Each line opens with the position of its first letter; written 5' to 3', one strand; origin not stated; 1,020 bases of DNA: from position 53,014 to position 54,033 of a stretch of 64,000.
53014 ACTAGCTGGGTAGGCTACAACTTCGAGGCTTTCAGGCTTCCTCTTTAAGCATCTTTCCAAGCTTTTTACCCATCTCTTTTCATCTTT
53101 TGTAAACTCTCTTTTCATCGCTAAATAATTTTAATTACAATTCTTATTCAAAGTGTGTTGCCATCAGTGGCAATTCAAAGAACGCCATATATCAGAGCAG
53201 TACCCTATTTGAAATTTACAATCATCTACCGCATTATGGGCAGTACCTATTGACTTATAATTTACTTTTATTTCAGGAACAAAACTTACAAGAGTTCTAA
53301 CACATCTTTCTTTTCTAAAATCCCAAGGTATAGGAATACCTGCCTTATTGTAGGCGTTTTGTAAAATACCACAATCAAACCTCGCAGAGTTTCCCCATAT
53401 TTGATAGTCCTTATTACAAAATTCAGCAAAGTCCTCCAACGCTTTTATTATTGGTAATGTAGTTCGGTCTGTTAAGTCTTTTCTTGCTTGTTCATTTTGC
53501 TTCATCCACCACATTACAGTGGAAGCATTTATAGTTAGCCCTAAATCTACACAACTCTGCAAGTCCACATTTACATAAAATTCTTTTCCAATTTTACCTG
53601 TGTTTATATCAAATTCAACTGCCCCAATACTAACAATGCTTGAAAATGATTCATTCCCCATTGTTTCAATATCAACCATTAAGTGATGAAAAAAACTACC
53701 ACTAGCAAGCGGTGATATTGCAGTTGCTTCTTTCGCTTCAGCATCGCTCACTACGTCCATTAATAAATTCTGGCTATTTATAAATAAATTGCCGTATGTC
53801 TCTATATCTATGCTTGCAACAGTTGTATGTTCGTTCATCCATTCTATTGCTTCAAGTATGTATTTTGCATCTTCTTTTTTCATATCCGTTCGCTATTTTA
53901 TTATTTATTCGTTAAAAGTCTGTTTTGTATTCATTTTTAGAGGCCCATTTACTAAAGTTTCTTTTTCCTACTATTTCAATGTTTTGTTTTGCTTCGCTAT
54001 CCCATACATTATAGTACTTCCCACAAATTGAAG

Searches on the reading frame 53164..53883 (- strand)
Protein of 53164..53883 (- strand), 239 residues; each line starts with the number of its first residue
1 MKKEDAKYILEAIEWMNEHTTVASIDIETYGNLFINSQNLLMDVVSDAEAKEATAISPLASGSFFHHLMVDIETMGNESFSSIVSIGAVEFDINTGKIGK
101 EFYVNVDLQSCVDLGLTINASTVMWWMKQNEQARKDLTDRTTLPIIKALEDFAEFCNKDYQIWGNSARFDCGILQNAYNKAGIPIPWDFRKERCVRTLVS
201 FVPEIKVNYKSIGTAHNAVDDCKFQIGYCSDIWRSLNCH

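Call 78: search_protein_families(library=phrogs, proteins=[window:53164-53883:-], max_evalue=0.00001)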
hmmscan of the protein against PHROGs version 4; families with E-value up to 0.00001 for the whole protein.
window:53164-53883:- (239 aa): 6 families
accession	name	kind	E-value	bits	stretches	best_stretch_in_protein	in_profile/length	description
phrog_255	-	DNA, RNA and nucleotide metabolism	2.1e-59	202.7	1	67-236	182-362/436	exonuclease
phrog_14078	-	unknown function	1.7e-37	130.4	1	66-235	82-256/264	-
phrog_20376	-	DNA, RNA and nucleotide metabolism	3.8e-29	102.7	1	66-236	348-523/530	exonuclease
phrog_2082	-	DNA, RNA and nucleotide metabolism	4.5e-29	102.2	1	63-236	638-816/823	exonuclease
phrog_8783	-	unknown function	3.9e-20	72.7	1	160-236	27-107/114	-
phrog_192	-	DNA, RNA and nucleotide metabolism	1.6e-07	32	1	69-224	110-262/397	DNA polymerase exonuclease subunit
